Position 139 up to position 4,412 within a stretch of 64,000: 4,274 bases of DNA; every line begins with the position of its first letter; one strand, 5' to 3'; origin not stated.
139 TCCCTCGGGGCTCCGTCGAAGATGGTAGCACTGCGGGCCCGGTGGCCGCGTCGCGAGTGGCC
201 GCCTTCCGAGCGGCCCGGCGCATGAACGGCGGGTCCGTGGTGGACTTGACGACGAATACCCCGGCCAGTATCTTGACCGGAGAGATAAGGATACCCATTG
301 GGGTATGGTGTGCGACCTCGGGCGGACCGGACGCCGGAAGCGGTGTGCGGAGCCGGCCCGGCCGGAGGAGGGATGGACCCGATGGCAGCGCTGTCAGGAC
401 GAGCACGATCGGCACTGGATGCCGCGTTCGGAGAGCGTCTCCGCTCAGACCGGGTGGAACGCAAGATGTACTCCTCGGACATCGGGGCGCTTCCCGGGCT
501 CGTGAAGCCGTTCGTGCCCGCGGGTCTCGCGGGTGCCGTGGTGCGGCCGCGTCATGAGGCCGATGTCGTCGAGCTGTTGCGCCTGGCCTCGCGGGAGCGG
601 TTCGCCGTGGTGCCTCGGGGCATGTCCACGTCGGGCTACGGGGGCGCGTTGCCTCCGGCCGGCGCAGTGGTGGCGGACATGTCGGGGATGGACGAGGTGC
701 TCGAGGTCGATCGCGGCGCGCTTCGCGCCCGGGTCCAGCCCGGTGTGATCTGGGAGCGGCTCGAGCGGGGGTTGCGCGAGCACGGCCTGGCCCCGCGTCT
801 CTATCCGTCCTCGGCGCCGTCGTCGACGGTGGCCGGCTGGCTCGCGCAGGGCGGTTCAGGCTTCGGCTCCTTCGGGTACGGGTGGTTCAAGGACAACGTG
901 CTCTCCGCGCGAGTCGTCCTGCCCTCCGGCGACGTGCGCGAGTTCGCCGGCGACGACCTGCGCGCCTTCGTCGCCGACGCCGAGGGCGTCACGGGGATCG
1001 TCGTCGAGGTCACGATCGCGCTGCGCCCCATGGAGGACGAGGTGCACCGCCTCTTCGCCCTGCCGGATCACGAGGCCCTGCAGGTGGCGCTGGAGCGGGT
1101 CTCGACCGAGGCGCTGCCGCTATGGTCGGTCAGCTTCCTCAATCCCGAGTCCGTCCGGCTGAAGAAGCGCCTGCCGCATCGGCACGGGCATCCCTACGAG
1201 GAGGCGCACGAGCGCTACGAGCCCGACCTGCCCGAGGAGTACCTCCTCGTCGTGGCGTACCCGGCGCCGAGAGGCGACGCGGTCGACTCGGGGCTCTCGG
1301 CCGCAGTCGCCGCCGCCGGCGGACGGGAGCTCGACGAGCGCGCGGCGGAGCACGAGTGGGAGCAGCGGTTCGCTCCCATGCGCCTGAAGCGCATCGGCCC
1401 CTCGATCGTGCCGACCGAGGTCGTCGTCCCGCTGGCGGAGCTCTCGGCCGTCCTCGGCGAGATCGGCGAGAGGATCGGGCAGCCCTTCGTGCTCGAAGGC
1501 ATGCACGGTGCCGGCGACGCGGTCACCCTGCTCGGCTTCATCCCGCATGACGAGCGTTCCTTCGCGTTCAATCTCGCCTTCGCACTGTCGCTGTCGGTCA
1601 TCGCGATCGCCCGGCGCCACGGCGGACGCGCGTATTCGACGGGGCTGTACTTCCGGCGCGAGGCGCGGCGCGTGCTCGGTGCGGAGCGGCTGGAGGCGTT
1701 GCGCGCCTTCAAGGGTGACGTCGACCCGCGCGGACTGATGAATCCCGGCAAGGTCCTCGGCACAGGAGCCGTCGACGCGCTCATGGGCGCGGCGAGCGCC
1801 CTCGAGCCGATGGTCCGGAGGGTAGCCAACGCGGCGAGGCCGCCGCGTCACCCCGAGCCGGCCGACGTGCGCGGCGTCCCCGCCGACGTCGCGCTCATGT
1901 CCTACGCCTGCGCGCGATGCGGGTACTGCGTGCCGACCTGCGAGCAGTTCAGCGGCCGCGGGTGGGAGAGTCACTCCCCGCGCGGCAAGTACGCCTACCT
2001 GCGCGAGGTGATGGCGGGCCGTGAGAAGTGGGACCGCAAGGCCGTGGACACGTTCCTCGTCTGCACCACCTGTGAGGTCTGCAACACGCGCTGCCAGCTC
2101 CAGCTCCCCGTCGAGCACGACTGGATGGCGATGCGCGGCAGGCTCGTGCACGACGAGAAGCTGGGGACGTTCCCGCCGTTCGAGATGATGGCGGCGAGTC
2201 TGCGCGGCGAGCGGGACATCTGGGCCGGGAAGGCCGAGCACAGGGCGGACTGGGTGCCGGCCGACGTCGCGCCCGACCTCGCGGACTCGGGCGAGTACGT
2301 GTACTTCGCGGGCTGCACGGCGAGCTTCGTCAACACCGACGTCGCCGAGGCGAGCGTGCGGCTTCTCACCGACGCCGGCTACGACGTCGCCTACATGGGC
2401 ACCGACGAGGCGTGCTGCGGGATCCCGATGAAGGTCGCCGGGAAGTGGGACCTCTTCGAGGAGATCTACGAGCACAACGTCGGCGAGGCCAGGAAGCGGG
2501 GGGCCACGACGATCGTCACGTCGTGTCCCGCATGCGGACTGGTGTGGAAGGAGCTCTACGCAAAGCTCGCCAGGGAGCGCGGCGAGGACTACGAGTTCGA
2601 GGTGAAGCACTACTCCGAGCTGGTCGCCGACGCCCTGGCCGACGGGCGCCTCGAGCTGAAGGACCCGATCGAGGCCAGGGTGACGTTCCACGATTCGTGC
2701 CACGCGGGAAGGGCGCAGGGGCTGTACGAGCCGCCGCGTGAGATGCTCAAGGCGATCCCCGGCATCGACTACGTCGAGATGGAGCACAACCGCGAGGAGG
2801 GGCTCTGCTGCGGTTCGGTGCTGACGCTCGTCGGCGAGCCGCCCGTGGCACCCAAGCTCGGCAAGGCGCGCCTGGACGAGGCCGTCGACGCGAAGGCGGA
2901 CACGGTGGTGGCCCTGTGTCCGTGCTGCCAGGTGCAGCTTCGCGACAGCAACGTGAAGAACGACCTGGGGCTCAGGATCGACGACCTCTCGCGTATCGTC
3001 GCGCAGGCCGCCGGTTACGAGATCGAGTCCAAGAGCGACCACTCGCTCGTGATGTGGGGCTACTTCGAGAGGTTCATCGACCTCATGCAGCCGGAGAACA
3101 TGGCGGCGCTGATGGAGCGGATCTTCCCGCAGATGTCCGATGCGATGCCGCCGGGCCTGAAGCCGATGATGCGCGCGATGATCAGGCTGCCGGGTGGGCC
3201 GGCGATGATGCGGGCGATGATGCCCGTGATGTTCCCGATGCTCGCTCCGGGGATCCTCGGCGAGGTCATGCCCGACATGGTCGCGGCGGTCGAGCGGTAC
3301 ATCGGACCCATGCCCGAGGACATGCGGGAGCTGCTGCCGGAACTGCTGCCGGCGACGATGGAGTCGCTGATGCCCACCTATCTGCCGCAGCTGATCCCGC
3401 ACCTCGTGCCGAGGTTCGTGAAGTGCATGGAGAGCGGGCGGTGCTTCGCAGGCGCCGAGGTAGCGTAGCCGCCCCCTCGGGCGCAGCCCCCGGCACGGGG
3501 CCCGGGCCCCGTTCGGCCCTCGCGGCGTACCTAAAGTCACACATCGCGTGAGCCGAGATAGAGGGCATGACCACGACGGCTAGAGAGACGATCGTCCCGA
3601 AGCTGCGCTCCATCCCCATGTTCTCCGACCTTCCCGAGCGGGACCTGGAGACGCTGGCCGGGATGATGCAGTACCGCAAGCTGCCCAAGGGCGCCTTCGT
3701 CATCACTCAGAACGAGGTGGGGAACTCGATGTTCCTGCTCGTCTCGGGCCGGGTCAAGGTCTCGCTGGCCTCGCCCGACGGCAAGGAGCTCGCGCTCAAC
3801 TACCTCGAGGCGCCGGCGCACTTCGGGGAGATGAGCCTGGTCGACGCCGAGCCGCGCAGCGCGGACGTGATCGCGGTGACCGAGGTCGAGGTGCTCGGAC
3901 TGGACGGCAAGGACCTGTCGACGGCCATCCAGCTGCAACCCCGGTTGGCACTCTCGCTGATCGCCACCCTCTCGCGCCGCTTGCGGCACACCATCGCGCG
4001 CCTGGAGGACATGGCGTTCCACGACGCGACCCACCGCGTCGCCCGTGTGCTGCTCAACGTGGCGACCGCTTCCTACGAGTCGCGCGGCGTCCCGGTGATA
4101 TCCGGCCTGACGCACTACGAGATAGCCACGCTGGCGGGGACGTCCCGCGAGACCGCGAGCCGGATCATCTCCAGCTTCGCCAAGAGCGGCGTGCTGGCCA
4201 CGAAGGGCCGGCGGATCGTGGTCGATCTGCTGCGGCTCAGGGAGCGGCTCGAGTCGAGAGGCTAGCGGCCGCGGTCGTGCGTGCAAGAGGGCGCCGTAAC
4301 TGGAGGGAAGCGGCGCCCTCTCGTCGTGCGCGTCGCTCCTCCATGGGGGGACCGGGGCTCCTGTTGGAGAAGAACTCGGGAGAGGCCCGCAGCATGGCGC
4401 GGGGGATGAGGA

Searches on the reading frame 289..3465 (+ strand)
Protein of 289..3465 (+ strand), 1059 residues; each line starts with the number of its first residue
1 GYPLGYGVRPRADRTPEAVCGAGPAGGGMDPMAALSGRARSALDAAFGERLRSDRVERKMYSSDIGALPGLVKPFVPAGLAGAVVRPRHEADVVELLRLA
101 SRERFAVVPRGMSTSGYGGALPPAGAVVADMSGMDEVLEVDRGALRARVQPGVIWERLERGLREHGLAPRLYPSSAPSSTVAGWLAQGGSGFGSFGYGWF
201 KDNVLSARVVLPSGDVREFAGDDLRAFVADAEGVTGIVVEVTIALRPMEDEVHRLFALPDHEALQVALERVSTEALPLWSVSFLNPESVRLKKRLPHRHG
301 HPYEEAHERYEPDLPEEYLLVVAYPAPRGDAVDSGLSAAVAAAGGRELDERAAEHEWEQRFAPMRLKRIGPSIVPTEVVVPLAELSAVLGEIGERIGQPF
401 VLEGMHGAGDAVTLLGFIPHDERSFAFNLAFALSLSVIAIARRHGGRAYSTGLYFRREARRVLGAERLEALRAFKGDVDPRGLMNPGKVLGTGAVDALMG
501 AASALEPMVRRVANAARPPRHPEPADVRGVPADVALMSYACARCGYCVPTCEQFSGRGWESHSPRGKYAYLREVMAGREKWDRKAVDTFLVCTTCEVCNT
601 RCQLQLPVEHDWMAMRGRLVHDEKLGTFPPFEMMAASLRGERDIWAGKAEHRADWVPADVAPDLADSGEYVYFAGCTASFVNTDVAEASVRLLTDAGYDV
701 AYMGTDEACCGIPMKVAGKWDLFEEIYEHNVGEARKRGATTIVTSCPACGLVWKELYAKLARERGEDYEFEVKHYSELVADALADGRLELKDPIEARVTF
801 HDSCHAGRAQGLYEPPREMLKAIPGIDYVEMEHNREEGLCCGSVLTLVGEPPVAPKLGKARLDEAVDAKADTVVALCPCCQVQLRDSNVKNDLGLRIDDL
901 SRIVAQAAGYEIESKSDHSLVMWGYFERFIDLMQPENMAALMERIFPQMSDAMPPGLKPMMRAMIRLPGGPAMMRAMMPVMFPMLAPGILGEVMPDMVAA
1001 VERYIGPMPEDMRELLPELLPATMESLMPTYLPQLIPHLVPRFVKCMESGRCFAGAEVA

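Call 25: search_protein_families(library=pfam, proteins=[window:289-3465:+], max_evalue=0.0001)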
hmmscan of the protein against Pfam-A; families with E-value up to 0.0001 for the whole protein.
window:289-3465:+ (1059 aa): 5 families
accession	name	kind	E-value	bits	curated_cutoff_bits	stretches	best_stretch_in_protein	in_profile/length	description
PF01565.28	FAD_binding_4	-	1.1e-35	122.7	26.4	1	83-218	3-137/139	FAD binding domain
PF02754.22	CCG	-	2.4e-33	114.5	20.6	2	798-885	1-85/85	Cysteine-rich domain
PF02913.24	FAD-oxidase_C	-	2.4e-11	44.2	21.2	1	255-489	9-248/248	FAD linked oxidases, C-terminal domain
PF13534.11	Fer4_17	-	2.3e-07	31.7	22.2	1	540-606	1-60/61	4Fe-4S dicluster domain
PF13183.11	Fer4_8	-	3.6e-05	24.6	27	1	539-603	3-65/68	4Fe-4S dicluster domain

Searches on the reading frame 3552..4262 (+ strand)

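Call 25: search_protein_families(library=pfam, proteins=[window:3552-4262:+], max_evalue=0.0001)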
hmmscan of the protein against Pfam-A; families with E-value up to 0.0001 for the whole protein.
window:3552-4262:+ (237 aa): 2 families
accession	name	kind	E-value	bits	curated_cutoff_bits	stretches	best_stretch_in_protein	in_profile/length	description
PF00027.35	cNMP_binding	-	6.3e-22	77.8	27.5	1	42-127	2-87/89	Cyclic nucleotide-binding domain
PF13545.12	HTH_Crp_2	-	1.6e-14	54.1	27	1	162-231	2-69/70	Crp-like helix-turn-helix domain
